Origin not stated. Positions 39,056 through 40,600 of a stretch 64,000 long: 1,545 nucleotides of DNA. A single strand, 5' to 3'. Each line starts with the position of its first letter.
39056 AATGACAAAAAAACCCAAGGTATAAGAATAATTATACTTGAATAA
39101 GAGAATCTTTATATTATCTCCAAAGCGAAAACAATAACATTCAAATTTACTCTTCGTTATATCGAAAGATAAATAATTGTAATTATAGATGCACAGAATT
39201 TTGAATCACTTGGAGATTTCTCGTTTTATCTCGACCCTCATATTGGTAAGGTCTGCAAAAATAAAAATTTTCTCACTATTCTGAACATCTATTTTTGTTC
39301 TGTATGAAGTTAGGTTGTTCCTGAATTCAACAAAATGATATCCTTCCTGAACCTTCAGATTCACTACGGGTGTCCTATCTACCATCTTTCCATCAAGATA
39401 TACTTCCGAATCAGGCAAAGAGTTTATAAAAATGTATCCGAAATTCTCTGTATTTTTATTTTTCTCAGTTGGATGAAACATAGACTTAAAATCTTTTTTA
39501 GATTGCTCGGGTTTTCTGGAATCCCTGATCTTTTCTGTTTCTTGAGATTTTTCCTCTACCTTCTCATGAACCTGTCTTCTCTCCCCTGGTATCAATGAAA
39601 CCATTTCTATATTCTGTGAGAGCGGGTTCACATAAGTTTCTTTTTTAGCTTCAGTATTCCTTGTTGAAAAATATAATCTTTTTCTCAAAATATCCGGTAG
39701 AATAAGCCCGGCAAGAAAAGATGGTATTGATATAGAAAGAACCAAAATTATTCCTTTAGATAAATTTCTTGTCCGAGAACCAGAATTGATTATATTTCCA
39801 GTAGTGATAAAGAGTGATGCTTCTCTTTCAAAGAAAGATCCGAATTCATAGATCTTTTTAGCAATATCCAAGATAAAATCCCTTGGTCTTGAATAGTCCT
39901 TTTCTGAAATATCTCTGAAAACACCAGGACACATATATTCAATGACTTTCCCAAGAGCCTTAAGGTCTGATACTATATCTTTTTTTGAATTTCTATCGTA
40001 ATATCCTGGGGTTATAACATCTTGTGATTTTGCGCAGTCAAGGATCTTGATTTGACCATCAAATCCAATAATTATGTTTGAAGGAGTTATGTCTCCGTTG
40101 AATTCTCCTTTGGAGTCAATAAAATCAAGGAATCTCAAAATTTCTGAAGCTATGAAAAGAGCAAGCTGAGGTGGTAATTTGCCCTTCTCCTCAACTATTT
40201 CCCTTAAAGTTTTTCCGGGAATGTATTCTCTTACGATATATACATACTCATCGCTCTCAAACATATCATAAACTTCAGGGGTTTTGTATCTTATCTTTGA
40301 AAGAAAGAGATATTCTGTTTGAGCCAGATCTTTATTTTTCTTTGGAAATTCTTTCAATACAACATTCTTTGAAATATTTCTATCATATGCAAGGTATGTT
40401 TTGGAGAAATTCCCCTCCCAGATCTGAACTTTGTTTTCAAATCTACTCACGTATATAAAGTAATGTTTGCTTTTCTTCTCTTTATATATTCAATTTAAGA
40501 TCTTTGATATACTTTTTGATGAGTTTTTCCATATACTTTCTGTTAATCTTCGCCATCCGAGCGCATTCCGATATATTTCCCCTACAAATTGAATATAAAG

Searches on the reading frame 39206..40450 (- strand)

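Call 97: search_protein_families(library=pfam, proteins=[window:39206-40450:-], max_evalue=0.00001)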
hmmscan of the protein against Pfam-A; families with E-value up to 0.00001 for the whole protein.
window:39206-40450:- (414 aa): 2 families
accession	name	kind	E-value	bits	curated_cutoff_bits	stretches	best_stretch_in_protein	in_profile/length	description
PF00069.31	Pkinase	-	7.4e-18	65.3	31.7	1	5-147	2-150/263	Protein kinase domain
PF07714.23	PK_Tyr_Ser-Thr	-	1.2e-06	28.5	23.1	1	9-158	6-165/258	Protein tyrosine and serine/threonine kinase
